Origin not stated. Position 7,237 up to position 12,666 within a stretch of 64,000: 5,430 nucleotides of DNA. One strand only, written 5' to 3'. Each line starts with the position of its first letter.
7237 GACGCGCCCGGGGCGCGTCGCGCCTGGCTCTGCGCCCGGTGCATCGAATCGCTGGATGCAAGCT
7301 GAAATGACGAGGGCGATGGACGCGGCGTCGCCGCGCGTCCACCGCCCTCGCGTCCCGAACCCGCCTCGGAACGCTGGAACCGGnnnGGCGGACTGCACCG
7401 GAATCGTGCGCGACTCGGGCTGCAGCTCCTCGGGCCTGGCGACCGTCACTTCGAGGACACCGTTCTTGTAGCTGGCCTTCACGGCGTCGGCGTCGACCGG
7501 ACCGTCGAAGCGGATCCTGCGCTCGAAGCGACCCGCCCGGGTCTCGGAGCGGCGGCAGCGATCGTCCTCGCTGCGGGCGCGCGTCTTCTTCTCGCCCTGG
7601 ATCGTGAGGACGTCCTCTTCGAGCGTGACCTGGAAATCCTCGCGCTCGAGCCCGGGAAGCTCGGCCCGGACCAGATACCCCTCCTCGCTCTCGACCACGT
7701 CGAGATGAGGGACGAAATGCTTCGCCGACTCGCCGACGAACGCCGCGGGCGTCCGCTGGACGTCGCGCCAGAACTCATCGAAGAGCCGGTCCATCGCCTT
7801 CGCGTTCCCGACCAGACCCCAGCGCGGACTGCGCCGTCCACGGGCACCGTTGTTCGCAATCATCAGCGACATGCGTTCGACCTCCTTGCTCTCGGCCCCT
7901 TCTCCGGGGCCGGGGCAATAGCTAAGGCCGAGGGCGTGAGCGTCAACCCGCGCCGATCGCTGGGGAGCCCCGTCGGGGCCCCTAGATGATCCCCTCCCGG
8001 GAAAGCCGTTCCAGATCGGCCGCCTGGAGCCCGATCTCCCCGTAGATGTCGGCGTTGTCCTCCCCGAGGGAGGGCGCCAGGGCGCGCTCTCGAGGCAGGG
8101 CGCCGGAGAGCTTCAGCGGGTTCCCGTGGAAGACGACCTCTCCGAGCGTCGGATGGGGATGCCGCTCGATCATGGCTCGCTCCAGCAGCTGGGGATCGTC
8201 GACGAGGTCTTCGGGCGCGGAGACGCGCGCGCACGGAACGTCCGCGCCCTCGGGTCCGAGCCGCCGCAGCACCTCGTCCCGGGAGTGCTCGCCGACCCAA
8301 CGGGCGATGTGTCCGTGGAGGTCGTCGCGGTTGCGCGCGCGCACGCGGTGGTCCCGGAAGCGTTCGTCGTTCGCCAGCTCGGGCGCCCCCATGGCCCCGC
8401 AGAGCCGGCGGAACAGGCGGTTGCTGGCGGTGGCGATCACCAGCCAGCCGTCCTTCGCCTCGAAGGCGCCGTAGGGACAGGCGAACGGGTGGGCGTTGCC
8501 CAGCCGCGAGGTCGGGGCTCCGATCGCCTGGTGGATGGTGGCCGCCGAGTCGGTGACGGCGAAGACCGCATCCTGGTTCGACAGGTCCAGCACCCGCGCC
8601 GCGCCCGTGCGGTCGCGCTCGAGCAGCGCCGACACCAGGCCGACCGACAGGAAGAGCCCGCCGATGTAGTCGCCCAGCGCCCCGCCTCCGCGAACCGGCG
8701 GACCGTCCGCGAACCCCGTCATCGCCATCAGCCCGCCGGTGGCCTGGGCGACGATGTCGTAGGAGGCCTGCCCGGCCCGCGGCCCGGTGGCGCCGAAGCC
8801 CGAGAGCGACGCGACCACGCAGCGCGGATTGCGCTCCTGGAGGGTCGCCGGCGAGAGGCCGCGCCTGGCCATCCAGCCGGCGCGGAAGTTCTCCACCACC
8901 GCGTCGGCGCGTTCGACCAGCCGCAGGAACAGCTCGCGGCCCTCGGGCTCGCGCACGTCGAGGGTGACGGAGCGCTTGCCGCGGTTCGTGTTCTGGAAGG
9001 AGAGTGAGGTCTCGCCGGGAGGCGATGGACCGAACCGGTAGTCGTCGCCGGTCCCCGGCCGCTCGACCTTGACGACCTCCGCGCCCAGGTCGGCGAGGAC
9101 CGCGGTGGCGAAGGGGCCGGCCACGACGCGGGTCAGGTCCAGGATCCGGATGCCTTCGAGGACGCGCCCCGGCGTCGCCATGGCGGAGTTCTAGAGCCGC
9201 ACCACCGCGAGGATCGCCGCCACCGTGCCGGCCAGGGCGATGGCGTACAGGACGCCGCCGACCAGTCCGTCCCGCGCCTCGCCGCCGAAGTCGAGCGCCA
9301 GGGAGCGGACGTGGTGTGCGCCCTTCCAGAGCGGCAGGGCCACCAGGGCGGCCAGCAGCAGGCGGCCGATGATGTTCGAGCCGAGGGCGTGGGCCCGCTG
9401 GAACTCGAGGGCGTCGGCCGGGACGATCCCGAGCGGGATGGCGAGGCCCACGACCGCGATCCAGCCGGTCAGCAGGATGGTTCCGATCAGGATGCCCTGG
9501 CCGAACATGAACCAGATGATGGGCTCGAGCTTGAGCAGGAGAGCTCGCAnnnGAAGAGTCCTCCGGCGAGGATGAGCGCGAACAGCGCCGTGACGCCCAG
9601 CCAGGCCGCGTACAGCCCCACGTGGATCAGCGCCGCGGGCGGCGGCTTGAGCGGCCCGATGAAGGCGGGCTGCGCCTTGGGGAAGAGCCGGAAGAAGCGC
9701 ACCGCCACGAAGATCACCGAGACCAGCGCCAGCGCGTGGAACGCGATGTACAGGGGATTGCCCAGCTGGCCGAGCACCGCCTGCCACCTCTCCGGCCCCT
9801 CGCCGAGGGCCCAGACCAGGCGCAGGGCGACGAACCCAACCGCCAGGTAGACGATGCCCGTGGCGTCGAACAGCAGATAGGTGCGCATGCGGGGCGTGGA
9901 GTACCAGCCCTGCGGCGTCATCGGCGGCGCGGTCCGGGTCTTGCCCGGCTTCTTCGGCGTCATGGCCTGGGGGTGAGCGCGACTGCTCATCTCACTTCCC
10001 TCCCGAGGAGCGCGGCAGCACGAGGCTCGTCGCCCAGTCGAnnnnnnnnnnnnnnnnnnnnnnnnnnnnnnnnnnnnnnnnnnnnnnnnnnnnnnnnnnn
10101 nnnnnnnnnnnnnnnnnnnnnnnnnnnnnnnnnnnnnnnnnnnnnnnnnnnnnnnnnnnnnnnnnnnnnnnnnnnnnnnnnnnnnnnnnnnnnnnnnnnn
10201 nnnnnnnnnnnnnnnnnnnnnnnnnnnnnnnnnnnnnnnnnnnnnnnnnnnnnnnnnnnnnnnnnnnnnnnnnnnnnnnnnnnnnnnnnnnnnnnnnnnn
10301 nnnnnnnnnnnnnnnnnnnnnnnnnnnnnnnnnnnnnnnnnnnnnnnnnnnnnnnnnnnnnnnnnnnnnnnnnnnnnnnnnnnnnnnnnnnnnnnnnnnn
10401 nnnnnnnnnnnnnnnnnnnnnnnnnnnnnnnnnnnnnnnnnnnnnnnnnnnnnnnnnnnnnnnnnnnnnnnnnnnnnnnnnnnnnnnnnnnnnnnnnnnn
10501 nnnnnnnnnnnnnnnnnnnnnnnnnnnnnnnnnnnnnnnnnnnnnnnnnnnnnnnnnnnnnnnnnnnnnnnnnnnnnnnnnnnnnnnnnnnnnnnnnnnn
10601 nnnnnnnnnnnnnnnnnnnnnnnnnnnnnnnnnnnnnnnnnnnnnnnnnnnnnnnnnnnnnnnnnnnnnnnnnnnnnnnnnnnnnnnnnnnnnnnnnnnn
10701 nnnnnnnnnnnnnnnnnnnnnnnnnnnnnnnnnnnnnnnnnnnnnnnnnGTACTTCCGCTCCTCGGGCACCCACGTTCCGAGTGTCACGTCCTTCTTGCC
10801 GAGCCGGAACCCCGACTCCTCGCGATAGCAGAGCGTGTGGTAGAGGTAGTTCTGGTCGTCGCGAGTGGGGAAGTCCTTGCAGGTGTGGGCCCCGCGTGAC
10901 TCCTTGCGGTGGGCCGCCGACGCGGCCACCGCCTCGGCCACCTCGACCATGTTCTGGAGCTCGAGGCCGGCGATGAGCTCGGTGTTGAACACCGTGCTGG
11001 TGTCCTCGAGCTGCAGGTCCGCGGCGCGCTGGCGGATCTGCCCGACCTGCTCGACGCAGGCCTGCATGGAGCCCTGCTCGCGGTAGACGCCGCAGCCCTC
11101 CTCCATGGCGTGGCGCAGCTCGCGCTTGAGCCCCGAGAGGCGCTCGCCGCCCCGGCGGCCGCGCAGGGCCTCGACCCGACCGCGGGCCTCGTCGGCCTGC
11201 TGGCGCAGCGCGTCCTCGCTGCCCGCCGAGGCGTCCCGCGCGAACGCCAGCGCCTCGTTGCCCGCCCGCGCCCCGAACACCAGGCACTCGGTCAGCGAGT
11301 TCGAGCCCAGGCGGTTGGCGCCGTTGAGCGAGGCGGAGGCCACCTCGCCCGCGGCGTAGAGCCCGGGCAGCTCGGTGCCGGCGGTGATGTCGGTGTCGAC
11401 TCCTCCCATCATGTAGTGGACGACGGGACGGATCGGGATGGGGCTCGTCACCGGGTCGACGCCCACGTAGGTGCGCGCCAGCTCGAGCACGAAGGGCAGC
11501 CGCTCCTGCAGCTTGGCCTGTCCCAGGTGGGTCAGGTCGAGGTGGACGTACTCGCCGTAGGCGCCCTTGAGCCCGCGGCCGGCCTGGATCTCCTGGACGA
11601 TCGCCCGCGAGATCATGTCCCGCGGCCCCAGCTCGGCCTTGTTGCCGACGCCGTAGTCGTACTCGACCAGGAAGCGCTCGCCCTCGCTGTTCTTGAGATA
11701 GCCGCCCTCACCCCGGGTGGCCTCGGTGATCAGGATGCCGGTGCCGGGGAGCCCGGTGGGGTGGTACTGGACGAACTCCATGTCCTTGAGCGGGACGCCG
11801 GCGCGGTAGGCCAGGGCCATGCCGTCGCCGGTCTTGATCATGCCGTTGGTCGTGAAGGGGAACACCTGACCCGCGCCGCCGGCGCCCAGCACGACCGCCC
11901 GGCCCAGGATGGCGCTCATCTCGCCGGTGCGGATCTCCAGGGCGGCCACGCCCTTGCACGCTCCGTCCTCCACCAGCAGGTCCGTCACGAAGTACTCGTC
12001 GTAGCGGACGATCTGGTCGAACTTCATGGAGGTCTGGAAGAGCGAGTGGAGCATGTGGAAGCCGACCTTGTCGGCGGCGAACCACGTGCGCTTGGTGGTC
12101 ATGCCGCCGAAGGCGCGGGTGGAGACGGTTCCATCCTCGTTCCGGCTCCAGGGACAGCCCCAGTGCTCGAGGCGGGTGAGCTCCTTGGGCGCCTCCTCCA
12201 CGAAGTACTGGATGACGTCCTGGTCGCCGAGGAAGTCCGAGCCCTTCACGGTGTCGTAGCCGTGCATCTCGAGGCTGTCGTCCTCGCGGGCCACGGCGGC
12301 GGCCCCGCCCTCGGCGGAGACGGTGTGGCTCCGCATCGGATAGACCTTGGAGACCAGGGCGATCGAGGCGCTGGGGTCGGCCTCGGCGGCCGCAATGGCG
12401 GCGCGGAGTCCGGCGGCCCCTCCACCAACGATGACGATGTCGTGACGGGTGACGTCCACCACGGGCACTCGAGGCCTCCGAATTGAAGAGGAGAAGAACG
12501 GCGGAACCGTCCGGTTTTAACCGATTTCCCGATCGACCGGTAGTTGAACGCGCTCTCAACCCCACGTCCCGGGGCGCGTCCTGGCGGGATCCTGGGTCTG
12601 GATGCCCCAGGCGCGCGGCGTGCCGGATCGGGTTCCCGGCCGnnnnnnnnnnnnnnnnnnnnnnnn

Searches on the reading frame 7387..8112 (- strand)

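Call 33: search_protein_families(library=pfam, proteins=[window:7387-8112:-], max_evalue=0.001)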
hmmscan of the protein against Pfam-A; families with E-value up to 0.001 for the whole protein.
window:7387-8112:- (242 aa): 2 families
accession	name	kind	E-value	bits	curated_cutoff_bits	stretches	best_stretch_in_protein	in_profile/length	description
PF00011.27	HSP20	-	3.1e-21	75.8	20.8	1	138-240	1-102/102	Hsp20/alpha crystallin family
PF17886.7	ArsA_HSP20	-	0.00028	20.9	22.5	0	144-222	2-61/63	HSP20-like domain found in ArsA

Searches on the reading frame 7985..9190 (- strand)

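Call 33: search_protein_families(library=pfam, proteins=[window:7985-9190:-], max_evalue=0.001)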
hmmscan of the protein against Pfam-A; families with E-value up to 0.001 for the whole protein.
window:7985-9190:- (402 aa): 1 family
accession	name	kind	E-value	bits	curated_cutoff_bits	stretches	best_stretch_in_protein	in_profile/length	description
PF02515.22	CoA_transf_3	-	2.3e-118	395.9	23.3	1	11-379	1-366/366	CoA-transferase family III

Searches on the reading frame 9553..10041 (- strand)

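Call 33: search_protein_families(library=pfam, proteins=[window:9553-10041:-], max_evalue=0.001)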
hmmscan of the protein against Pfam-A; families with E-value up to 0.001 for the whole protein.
window:9553-10041:- (163 aa): 1 family
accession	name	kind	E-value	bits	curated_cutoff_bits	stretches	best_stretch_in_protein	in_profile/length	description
PF02300.22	Fumarate_red_C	-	5.5e-17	62.5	24.2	1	39-156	8-124/127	Fumarate reductase subunit C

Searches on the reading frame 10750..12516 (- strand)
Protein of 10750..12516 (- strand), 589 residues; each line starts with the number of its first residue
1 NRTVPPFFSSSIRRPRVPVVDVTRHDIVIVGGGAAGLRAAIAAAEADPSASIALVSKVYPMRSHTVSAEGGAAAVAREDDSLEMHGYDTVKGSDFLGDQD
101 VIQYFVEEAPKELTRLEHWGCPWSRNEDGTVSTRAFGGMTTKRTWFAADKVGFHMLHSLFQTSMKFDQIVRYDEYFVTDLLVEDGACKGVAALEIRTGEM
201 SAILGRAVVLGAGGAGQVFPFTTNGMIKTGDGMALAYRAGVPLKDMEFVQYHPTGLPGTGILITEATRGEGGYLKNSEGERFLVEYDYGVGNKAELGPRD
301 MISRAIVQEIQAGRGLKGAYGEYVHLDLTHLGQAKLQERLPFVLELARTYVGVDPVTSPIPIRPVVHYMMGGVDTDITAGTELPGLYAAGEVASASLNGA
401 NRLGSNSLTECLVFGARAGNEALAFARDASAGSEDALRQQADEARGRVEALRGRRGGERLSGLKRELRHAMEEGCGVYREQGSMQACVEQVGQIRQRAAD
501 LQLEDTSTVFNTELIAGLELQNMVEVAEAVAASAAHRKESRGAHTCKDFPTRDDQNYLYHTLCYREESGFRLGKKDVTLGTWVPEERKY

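Call 33: search_protein_families(library=pfam, proteins=[window:10750-12516:-], max_evalue=0.001)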
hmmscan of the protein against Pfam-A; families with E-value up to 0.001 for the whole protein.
window:10750-12516:- (589 aa): 4 families
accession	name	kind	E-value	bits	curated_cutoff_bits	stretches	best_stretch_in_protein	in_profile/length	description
PF00890.30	FAD_binding_2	-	2.7e-103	346.8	20.4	1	26-408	1-414/414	FAD binding domain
PF02910.25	Succ_DH_flav_C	-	3.6e-39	134.1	20.8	1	465-589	2-130/130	Fumarate reductase flavoprotein C-term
PF03486.20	HI0933_like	-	1.4e-06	28.4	50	0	26-57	2-31/244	HI0933-like protein Rossmann domain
PF07992.20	Pyr_redox_2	-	4.2e-06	26.8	26.1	1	25-60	1-36/291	Pyridine nucleotide-disulphide oxidoreductase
